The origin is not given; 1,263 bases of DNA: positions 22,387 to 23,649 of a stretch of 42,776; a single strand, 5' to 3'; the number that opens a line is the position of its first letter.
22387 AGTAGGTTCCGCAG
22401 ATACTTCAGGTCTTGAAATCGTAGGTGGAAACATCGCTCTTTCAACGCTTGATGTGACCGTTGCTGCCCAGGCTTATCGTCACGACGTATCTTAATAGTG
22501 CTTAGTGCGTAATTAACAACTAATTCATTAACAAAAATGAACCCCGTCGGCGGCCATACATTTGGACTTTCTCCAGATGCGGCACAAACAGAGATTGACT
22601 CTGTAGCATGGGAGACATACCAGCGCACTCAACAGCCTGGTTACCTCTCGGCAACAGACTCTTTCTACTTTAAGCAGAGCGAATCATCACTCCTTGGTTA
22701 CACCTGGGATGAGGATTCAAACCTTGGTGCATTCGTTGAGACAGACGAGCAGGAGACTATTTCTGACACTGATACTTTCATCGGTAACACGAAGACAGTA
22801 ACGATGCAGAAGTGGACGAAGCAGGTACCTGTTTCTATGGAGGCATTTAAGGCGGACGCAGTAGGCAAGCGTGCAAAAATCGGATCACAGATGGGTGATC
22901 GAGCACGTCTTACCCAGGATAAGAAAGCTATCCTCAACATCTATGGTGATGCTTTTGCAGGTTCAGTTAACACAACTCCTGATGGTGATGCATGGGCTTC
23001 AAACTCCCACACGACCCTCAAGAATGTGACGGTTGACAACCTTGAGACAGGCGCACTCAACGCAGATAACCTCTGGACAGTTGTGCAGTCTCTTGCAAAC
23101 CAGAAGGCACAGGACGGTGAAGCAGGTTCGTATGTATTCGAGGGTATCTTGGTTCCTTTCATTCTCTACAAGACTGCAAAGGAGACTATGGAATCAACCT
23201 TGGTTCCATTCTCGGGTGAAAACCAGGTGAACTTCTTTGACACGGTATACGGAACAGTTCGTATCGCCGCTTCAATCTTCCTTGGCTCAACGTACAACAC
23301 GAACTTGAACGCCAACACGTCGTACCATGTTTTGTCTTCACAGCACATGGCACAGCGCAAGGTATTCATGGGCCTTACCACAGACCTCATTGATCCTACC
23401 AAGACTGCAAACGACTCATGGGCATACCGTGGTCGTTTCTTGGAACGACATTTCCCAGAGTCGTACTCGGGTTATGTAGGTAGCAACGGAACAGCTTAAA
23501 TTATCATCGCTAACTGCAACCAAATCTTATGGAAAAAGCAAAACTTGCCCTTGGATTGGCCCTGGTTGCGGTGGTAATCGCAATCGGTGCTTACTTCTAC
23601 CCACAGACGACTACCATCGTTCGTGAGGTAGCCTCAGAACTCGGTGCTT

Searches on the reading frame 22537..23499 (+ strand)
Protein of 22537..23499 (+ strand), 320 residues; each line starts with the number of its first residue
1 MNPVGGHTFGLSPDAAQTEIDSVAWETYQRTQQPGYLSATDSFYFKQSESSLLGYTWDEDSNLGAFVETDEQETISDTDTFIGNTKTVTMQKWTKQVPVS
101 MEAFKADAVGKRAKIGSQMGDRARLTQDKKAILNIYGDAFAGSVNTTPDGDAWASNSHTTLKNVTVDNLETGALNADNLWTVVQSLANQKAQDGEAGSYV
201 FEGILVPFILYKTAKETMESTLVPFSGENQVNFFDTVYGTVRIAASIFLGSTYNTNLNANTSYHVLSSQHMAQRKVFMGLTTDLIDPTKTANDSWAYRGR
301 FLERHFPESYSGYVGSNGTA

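Call 10: search_protein_families(library=phrogs, proteins=[window:22537-23499:+], max_evalue=0.001)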
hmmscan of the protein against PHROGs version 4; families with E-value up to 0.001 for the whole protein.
window:22537-23499:+ (320 aa): 2 families
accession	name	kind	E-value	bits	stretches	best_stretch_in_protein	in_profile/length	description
phrog_371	-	head and packaging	7.1e-06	26.5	0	170-229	231-289/303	major head protein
phrog_133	-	head and packaging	0.00014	21.6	1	80-259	445-606/668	head maturation protease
